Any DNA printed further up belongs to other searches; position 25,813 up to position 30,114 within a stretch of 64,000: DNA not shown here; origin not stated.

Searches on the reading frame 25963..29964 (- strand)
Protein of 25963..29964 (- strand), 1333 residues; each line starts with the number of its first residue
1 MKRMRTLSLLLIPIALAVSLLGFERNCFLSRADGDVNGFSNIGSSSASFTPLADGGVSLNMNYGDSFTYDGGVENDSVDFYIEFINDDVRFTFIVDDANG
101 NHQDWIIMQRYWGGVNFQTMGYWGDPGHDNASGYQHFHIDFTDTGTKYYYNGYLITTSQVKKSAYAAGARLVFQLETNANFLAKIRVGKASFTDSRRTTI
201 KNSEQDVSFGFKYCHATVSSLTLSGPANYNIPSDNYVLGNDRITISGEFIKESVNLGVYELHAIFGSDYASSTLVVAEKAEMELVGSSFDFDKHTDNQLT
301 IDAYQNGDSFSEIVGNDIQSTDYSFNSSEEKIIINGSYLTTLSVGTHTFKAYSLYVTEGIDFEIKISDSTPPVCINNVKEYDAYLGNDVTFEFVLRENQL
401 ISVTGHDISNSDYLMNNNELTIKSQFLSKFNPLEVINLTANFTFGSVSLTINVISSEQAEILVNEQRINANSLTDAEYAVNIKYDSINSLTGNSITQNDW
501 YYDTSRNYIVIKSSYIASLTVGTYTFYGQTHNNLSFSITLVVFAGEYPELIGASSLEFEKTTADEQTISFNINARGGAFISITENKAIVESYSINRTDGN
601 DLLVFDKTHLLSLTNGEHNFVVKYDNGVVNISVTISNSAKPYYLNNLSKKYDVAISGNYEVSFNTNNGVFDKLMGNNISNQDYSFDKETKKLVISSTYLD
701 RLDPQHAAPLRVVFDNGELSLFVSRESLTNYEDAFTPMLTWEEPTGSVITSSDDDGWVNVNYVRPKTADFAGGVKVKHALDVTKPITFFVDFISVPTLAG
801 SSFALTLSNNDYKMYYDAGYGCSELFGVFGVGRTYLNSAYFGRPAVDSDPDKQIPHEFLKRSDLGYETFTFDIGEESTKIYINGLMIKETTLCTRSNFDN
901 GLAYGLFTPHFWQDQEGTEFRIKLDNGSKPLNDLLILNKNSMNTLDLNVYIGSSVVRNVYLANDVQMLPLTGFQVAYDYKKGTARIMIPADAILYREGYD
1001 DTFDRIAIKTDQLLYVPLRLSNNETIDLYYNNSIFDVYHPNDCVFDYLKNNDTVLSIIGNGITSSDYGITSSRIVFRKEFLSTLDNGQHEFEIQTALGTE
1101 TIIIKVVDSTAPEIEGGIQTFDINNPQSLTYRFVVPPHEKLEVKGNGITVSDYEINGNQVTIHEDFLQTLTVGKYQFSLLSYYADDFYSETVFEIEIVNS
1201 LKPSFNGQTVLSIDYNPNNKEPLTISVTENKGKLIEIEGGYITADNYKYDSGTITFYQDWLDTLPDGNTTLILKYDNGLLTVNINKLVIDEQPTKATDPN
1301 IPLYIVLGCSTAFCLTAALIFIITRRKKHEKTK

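Call 18: search_protein_families(library=pfam, proteins=[window:25963-29964:-], max_evalue=0.001)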
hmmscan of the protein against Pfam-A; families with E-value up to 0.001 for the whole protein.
window:25963-29964:- (1333 aa): 1 family
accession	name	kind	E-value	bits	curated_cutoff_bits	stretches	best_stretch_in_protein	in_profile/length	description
PF03442.20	CBM_X2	-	6.3e-33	113.1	28.9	4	380-447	7-78/83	Carbohydrate binding domain X2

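Call 47: search_protein_families(library=ncbifam, proteins=[window:25963-29964:-], max_evalue=0.01)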
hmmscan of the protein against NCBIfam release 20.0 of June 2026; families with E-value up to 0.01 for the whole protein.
window:25963-29964:- (1333 aa): 0 families

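Call 87: search_solved_structures(query=window:25963-29964:-, max_evalue=0.01)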
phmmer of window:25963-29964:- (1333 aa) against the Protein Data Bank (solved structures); distinct sequences matched with E-value up to 0.01: 0.
